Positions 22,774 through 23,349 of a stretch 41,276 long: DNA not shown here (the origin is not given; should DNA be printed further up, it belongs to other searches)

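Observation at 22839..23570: Accessory island with acr-aca-like architecture: operator-bearing promoter, small A/T-rich gene, small HTH gene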

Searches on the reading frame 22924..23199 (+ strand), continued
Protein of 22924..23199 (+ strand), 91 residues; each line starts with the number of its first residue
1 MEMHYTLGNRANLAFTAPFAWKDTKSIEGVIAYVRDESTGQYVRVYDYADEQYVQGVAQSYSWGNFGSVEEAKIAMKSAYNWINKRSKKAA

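Call 56: find_encoding_contigs(protein=P0044, flank=6000, max_places=1)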
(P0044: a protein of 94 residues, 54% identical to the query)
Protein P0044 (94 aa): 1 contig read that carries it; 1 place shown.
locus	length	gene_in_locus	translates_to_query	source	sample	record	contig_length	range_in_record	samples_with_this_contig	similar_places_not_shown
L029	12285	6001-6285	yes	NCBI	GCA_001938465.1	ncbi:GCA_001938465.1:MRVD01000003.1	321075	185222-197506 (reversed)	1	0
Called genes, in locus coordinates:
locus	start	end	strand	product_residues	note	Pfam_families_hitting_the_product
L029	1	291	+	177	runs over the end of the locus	PF05565:Sipho_Gp157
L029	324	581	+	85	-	-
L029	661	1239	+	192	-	PF05063:MT-A70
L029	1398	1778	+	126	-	PF20121:DUF6511 (weak)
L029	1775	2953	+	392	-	PF00145:DNA_methylase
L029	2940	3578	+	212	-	PF10544:T5orf172, PF13455:MUG113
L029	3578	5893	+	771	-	PF09250:Prim-Pol, PF13481:AAA_25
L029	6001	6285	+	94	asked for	-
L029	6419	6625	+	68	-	PF13560:HTH_31 (weak)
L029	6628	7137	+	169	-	PF13392:HNH_3, PF00847:AP2 (weak)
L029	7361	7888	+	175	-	-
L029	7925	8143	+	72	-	PF13560:HTH_31 (weak), PF01381:HTH_3 (weak)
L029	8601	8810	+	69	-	-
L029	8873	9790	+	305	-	-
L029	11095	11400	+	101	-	-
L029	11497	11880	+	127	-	-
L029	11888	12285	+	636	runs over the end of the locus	PF03354:TerL_ATPase, PF20441:TerL_nuclease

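Call 57: find_encoding_contigs(protein=P0040, flank=6000, max_places=1)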
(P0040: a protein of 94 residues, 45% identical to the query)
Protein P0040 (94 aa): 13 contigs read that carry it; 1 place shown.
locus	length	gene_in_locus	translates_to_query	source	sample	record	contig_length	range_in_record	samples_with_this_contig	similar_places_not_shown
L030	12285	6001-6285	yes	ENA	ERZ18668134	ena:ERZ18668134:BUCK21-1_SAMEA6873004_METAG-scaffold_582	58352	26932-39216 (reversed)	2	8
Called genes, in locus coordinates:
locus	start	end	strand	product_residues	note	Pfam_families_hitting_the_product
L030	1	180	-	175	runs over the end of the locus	-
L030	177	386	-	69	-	-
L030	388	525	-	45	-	-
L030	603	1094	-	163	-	PF20901:Sf6_terminase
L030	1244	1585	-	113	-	-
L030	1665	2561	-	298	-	-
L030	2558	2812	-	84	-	-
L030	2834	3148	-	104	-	-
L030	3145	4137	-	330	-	PF01555:N6_N4_Mtase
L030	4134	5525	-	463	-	-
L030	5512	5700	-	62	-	-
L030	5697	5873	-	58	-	-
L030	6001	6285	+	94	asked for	-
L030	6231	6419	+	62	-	-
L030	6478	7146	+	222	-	-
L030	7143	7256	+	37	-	-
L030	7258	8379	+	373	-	PF00145:DNA_methylase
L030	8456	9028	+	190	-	-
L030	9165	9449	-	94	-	-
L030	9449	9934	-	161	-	-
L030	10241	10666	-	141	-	PF25109:HAD_PNKP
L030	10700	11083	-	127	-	-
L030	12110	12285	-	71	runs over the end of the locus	-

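Call 58: find_encoding_contigs(protein=P0056, flank=6000, max_places=1)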
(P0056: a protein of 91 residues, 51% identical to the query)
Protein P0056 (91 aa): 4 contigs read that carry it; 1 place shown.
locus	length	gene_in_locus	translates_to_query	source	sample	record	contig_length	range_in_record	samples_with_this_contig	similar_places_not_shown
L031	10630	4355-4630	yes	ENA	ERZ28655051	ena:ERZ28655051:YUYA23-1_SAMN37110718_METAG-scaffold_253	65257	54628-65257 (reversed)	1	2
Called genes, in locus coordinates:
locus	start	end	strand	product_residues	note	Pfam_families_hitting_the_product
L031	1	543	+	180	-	?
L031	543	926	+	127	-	PF27050:Phage_P22_Y8K6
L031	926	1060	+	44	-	-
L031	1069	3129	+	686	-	PF00270:DEAD, PF04851:ResIII, PF00271:Helicase_C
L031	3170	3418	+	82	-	-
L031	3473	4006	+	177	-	PF04542:Sigma70_r2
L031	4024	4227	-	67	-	-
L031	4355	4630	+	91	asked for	-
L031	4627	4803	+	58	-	-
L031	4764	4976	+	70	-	PF01381:HTH_3 (weak)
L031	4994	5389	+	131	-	PF10544:T5orf172, PF13455:MUG113 (weak)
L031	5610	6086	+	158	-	-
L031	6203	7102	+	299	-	-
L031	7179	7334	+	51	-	-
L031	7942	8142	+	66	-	-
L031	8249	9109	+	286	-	PF01844:HNH, PF14279:HNH_5 (weak)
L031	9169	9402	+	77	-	-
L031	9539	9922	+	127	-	-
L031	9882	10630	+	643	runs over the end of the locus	PF03354:TerL_ATPase, PF20441:TerL_nuclease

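Call 66: find_encoding_contigs(protein=P0008, flank=6000, max_places=1)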
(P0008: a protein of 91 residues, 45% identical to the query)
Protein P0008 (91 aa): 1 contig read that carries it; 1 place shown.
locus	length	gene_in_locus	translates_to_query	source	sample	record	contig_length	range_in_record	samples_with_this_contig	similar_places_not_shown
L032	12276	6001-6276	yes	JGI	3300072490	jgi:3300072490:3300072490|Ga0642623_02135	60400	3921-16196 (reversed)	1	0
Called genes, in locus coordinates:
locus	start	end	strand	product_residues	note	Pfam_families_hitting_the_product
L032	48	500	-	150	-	-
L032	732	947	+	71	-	-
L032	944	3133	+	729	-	PF22763:NrS1-1_pol-like_HBD (weak)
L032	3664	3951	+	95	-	-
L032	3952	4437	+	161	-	PF24608:PDDEXK_15 (weak)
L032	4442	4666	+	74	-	-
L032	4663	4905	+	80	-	-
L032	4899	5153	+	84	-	-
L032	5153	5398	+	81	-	-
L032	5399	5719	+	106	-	-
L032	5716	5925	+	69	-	-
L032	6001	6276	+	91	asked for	-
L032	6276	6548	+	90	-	-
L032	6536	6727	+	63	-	-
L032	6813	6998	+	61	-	-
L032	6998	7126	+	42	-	-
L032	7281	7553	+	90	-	-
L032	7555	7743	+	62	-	-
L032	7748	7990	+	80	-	-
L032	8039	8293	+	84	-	-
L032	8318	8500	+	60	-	-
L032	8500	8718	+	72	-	-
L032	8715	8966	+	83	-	-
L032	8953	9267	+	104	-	-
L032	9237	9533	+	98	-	-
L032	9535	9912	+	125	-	-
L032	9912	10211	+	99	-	-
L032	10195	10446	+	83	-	-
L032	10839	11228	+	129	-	-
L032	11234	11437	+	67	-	-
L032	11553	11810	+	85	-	-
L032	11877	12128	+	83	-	-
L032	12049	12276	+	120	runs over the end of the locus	-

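Call 67: find_encoding_contigs(protein=P0071, flank=6000, max_places=1)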
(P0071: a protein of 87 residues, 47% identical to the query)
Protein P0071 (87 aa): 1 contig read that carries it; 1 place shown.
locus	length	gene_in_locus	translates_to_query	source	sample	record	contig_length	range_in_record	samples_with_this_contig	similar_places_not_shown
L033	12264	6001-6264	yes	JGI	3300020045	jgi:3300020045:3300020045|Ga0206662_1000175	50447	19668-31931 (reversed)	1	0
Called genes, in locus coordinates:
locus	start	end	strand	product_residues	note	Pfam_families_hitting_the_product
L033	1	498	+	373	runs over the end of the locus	PF01078:Mg_chelatase (faint), PF00004:AAA (weak), PF07728:AAA_5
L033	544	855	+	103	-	-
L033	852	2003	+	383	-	PF23822:DUF7192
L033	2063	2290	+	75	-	-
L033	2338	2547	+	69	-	-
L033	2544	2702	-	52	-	-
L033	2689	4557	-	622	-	PF04233:Phage_Mu_F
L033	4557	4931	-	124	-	-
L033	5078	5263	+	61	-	-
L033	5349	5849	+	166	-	PF23978:DUF7303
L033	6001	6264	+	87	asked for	-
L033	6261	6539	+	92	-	-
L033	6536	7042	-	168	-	PF20557:DnaT_2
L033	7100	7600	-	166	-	-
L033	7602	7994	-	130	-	-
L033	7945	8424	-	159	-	-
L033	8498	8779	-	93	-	-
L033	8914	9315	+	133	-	-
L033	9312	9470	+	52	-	-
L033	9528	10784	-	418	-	-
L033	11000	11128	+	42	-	-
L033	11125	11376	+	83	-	-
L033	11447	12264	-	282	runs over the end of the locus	PF20356:DUF6651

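Call 71: search_protein_families(library=ncbifam, proteins=[window:22930-23199:+, L029:6282-6422:+], max_evalue=0.1)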
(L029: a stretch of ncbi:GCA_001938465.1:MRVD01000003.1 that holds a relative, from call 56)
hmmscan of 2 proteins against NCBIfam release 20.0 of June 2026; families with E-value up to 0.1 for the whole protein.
window:22930-23199:+ (89 aa): 0 families

L029:6282-6422:+ (46 aa): 0 families

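Call 72: search_protein_families(library=padloc, proteins=[window:22930-23199:+, L029:6282-6422:+], max_evalue=0.1)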
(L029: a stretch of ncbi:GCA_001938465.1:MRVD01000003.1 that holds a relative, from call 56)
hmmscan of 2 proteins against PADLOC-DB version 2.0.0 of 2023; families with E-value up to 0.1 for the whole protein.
window:22930-23199:+ (89 aa): 0 families

L029:6282-6422:+ (46 aa): 0 families

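Call 73: search_dna_similar(query=P0089, collection=phages, mode=protein, max_evalue=0.001, max_rows=30)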
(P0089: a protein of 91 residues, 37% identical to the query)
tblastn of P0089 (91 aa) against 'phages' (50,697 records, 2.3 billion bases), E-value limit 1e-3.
Records with a match: 7; places in all: 7; records where one place covers at least 80% of the query: 7.
Best place of each record, by identity: >=99% 5; 95-99% 2.
By first word of the organism name: Sinorhizobium 7.
By host as written in the record: Sinorhizobium meliloti 7.
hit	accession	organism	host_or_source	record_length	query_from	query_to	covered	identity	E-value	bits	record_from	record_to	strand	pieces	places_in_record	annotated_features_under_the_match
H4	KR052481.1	Sinorhizobium phage phiM19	Sinorhizobium meliloti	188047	1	91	100%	100.0%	1e-44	157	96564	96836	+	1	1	hypothetical protein (x2)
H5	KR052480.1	Sinorhizobium phage phiM7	Sinorhizobium meliloti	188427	1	91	100%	100.0%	1e-44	157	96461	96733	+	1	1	hypothetical protein (x2)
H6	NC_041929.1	Sinorhizobium phage phiM7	Sinorhizobium meliloti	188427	1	91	100%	100.0%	1e-44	157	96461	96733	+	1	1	hypothetical protein (x2)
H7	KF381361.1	Sinorhizobium phage phiM12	Sinorhizobium meliloti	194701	1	91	100%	100.0%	1e-44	157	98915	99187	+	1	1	hypothetical protein (x2)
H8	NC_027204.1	Sinorhizobium phage phiM12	Sinorhizobium meliloti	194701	1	91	100%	100.0%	1e-44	157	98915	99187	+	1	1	hypothetical protein (x2)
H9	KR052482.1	Sinorhizobium phage phiN3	Sinorhizobium meliloti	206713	1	91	100%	98.9%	5e-44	156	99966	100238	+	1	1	hypothetical protein (x2)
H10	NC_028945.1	Sinorhizobium phage phiN3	Sinorhizobium meliloti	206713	1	91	100%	98.9%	5e-44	156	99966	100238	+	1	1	hypothetical protein (x2)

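Call 74: search_dna_similar(query=P0044, collection=phages, mode=protein, max_evalue=0.001, max_rows=30)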
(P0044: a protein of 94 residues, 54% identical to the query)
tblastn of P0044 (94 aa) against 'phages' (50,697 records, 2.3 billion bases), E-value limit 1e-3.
Records with a match: 7; places in all: 7; records where one place covers at least 80% of the query: 7.
Best place of each record, by identity: <60% 7.
By first word of the organism name: Sinorhizobium 7.
By host as written in the record: Sinorhizobium meliloti 7.
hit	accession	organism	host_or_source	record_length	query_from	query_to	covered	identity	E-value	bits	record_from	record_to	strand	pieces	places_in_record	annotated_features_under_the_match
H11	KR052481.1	Sinorhizobium phage phiM19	Sinorhizobium meliloti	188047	8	91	89%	39.1%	2e-6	50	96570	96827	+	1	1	hypothetical protein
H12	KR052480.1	Sinorhizobium phage phiM7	Sinorhizobium meliloti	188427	8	91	89%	39.1%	2e-6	50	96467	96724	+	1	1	hypothetical protein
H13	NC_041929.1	Sinorhizobium phage phiM7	Sinorhizobium meliloti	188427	8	91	89%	39.1%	2e-6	50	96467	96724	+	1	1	hypothetical protein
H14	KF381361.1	Sinorhizobium phage phiM12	Sinorhizobium meliloti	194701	8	91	89%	39.1%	2e-6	50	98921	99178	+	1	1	hypothetical protein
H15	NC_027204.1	Sinorhizobium phage phiM12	Sinorhizobium meliloti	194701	8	91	89%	39.1%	2e-6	50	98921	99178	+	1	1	hypothetical protein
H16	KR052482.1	Sinorhizobium phage phiN3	Sinorhizobium meliloti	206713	8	91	89%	37.9%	4e-6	49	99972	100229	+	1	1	hypothetical protein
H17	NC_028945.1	Sinorhizobium phage phiN3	Sinorhizobium meliloti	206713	8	91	89%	37.9%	4e-6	49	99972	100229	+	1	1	hypothetical protein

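Call 75: get_annotated_region(hit=H8, flank=4000)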
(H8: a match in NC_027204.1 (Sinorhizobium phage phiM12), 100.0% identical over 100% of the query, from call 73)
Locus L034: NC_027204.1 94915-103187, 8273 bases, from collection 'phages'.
description: Sinorhizobium phage phiM12, complete genome.
organism: Sinorhizobium phage phiM12 (NCBI taxid 1357423)
taxonomy: Viruses; Duplodnaviria; Heunggongvirae; Uroviricota; Caudoviricetes; Emdodecavirus; Emdodecavirus M12
host: Sinorhizobium meliloti; source: -; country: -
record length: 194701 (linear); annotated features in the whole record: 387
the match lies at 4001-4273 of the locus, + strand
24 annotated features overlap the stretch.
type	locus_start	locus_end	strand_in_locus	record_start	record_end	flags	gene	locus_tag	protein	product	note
tRNA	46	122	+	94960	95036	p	-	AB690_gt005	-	tRNA-OTHER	-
CDS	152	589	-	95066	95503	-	-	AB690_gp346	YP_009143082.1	HNH endonuclease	domain similarity [COG3183], Predicted restriction endonuclease; and CPSase_L_D3[smart01096], Carbamoyl-phosphate ...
tRNA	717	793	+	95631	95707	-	-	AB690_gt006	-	tRNA-Met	-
CDS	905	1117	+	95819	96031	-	-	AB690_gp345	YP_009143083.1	hypothetical protein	-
CDS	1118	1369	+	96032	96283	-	-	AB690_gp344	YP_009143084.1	hypothetical protein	-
tRNA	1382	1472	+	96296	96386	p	-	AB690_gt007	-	tRNA-OTHER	-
tRNA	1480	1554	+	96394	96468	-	-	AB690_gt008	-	tRNA-Cys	-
CDS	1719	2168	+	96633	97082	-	-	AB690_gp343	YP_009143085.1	hypothetical protein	-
CDS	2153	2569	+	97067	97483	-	-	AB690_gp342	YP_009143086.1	S-adenosylmethionine decarboxylase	contains AdoMet_dc[pfam02675], S-adenosylmethionine decarboxylase domain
CDS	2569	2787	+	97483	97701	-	-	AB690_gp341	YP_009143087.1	putative peptidase-like protein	-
CDS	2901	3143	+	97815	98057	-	-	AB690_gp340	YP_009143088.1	hypothetical protein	-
CDS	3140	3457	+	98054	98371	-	-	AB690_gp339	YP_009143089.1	hypothetical protein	-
CDS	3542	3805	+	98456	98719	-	-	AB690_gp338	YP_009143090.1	ribonucleotide reductase NrdA-like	contains pfam14216, Domain of unknown function (DUF4326)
CDS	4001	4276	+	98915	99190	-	-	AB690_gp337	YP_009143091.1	hypothetical protein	-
CDS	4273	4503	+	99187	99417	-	-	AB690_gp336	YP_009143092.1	hypothetical protein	-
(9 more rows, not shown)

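Call 95: search_protein_families(library=pfam, proteins=[L019:4723-5352:+, L019:5406-5690:+, L019:5687-5896:+, L019:6327-6776:+, L018:4979-5179:+, L018:3130-3468:+, L018:3578-3997:+, L018:1780-2019:+], max_evalue=0.05)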
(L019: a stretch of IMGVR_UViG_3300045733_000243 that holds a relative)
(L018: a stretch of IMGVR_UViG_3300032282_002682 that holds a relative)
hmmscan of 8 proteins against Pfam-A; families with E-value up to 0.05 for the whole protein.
L019:4723-5352:+ (209 aa): 0 families

L019:5406-5690:+ (94 aa): 0 families

L019:5687-5896:+ (69 aa): 0 families

L019:6327-6776:+ (149 aa): 0 families

L018:4979-5179:+ (66 aa): 0 families

L018:3130-3468:+ (112 aa): 0 families

L018:3578-3997:+ (139 aa): 1 family
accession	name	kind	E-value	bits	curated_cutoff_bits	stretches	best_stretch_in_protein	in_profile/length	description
PF00497.25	SBP_bac_3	-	0.045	14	26.4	0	16-67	29-81/132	Bacterial extracellular solute-binding proteins, family 3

L018:1780-2019:+ (79 aa): 0 families

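Call 100: find_encoding_contigs(protein=P0009, flank=5000, max_places=1)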
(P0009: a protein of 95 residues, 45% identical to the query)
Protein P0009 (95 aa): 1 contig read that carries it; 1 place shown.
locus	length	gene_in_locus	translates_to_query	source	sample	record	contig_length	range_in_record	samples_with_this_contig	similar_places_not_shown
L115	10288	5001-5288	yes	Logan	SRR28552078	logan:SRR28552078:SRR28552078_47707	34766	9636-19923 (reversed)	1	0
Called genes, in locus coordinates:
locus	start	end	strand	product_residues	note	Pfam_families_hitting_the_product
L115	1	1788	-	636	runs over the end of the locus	PF16510:P22_portal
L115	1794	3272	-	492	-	PF04466:Terminase_3 (weak)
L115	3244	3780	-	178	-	PF03592:Terminase_2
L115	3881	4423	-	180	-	-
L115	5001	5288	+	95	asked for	-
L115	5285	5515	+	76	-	-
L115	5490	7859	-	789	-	PF09250:Prim-Pol, PF13148:DUF3987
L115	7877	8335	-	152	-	-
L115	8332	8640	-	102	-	-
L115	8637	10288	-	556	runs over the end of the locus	PF00270:DEAD, PF04851:ResIII, PF18766:SWI2_SNF2, PF13401:AAA_22 (weak), PF00271:Helicase_C, PF10571:UPF0547 (weak)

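Call 101: find_encoding_contigs(protein=P0078, flank=5000, max_places=1)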
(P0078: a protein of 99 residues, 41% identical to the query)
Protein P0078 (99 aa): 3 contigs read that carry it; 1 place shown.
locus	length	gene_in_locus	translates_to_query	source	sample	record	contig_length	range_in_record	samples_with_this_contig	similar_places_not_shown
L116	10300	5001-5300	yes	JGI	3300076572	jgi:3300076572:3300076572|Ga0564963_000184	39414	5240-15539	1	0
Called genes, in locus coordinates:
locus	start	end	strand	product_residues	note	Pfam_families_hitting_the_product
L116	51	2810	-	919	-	-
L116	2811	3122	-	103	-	-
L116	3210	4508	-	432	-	PF04466:Terminase_3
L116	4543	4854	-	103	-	PF18932:DUF5681 (weak)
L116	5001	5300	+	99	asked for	-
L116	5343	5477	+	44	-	-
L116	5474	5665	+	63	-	-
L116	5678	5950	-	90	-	-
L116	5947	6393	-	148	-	-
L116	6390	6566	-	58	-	-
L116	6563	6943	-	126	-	-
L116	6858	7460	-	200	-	-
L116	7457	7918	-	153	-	PF08299:Bac_DnaA_C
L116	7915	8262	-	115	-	PF05866:RusA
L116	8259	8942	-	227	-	PF01555:N6_N4_Mtase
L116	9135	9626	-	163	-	-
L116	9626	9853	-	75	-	-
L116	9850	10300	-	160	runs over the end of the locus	PF13392:HNH_3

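Call 102: find_encoding_contigs(protein=P0093, flank=5000, max_places=1)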
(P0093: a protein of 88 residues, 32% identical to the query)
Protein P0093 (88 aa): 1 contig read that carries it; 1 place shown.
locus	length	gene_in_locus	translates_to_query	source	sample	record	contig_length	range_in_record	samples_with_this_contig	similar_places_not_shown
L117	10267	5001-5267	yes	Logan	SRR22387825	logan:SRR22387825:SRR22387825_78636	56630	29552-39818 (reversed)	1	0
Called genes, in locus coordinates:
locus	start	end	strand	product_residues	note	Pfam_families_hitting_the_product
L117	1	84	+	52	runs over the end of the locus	-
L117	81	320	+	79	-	-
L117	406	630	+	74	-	-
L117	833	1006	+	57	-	-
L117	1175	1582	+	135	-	-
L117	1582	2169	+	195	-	-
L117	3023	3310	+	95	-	-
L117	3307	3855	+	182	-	PF16473:Rv2179c-like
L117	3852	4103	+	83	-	-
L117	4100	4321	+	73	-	-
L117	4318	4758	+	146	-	-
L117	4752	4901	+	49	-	-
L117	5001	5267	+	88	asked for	-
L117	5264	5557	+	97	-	-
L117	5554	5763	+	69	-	-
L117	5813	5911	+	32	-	-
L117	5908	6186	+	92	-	-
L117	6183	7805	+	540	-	PF04851:ResIII, PF00271:Helicase_C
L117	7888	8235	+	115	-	-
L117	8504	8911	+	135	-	PF13384:HTH_23 (faint)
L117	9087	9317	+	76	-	-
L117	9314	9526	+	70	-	-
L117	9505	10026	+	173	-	-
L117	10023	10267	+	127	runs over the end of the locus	-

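Call 116: find_related_loci(query=A7, collection=genome_contigs, flank=6000)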
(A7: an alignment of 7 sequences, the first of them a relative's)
Query A7 (94 aa) in genome_contigs; peptide patterns used: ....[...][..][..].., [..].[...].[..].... (x = any residue, [..] = any of these).
50 stretches matched a pattern; 1 encode a relative of the query (tblastn E <= 1e-3); 1 distinct loci.
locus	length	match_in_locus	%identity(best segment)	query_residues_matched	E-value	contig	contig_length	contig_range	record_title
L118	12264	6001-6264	67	5-93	1e-36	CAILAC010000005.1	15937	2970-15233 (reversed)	MAG: uncultured Acidobacteria bacterium isolate Umea_bin-08653 genome assembly, contig: bin-08653:05/18, whole genome sh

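Call 119: search_protein_families(library=phrogs, proteins=[L029:6282-6422:+, L029:6419-6625:+, L115:5285-5515:+, L116:5474-5665:+, L116:5343-5477:+, L018:4979-5179:+, L033:6261-6539:+, L032:6276-6548:+, L034:4273-4503:+, L117:5264-5557:+], max_evalue=0.001)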
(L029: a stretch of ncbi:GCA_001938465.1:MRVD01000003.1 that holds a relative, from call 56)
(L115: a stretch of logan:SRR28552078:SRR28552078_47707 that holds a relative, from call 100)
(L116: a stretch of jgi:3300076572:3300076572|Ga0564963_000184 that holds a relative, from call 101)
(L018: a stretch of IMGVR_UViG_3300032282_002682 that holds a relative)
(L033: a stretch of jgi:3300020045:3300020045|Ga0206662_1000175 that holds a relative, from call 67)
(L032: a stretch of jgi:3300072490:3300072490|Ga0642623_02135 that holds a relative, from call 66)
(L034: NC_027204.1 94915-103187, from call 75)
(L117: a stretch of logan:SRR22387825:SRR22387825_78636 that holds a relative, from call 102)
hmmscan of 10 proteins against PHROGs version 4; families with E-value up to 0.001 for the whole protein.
L029:6282-6422:+ (46 aa): 0 families

L029:6419-6625:+ (68 aa): 3 families
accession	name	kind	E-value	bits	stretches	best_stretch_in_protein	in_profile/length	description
phrog_14076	-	transcription regulation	1.3e-27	97.2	1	1-66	13-78/86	transcriptional regulator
phrog_7950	-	transcription regulation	1.7e-06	29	1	2-39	8-48/68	transcriptional repressor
phrog_2104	-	unknown function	0.00039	21.6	1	2-39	40-76/103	-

L115:5285-5515:+ (76 aa): 1 family
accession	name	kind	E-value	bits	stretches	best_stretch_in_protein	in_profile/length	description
phrog_14076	-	transcription regulation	3.8e-08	34.7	1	1-72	13-80/86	transcriptional regulator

L116:5474-5665:+ (63 aa): 0 families

L116:5343-5477:+ (44 aa): 0 families

L018:4979-5179:+ (66 aa): 0 families

L033:6261-6539:+ (92 aa): 0 families

L032:6276-6548:+ (90 aa): 1 family
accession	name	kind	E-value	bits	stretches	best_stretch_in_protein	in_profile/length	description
phrog_3633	-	unknown function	6.4e-07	30.3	1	4-77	10-84/219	-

L034:4273-4503:+ (76 aa): 1 family
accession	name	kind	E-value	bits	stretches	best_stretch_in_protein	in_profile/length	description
phrog_27907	-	unknown function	3.4e-56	188.2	1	1-76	1-76/76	-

L117:5264-5557:+ (97 aa): 0 families
